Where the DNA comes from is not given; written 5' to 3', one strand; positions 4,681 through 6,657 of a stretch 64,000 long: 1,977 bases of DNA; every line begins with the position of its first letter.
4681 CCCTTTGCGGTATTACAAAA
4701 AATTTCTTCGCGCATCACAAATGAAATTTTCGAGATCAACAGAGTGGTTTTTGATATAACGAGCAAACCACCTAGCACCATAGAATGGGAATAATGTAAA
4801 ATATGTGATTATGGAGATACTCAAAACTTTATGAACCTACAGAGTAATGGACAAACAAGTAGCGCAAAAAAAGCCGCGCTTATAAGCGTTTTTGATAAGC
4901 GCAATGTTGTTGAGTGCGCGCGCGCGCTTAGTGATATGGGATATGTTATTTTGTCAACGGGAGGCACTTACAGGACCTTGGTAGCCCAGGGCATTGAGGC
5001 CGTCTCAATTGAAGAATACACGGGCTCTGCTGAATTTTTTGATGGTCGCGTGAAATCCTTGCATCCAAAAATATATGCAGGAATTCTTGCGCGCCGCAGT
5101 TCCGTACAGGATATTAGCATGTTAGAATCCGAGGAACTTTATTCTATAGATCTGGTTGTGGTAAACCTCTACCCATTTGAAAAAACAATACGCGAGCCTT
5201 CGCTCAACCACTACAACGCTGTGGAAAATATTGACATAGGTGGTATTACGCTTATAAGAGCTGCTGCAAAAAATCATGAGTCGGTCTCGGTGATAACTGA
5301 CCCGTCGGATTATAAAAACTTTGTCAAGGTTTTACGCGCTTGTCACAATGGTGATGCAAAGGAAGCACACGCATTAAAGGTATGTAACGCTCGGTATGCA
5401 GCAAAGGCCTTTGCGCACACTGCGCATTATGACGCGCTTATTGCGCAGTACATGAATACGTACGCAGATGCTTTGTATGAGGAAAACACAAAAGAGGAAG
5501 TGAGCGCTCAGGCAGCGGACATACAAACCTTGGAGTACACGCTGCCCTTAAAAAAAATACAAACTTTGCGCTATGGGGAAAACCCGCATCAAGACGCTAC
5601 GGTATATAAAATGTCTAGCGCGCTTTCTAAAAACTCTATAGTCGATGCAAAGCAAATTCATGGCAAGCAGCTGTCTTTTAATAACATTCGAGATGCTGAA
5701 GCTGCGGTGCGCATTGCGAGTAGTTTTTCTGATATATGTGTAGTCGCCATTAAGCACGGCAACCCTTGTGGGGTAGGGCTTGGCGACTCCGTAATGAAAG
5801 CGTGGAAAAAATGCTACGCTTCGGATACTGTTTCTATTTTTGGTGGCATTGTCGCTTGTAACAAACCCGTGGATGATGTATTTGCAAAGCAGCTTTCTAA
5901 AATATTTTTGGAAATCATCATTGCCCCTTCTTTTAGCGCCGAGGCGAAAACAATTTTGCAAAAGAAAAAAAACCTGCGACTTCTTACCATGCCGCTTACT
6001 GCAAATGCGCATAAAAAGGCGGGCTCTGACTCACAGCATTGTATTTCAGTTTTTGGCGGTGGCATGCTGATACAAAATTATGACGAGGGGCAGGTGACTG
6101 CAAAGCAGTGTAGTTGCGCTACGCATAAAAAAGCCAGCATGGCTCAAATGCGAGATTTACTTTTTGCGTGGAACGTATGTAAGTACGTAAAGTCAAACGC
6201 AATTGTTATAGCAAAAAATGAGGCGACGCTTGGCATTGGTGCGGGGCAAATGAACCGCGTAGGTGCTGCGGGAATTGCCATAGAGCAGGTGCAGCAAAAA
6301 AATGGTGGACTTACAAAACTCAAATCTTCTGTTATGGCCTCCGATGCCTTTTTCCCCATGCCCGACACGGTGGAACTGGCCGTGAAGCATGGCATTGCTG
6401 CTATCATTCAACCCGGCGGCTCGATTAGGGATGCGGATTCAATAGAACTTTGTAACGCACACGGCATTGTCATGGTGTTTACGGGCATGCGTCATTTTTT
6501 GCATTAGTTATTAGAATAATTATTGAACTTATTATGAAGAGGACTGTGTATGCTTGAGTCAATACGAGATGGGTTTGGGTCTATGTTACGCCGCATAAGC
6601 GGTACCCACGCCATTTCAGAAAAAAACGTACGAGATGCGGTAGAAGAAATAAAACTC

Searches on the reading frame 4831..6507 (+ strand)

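Call 71: search_protein_families(library=ncbifam, proteins=[window:4831-6507:+], max_evalue=0.00001)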
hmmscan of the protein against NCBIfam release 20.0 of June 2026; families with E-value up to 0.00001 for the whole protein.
window:4831-6507:+ (558 aa): 3 families
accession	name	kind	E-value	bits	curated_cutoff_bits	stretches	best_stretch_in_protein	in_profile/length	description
NF002049.0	PRK00881.1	equivalog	3.8e-198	659.4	402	1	12-558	4-510/510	bifunctional phosphoribosylaminoimidazolecarboxamide formyltransferase/IMP cyclohydrolase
TIGR00355.1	purH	equivalog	5.5e-171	569.9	528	1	14-558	1-511/511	bifunctional phosphoribosylaminoimidazolecarboxamide formyltransferase/IMP cyclohydrolase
NF005492.0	PRK07106.1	equivalog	8.1e-36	123.7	415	2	320-485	96-258/390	phosphoribosylaminoimidazolecarboxamide formyltransferase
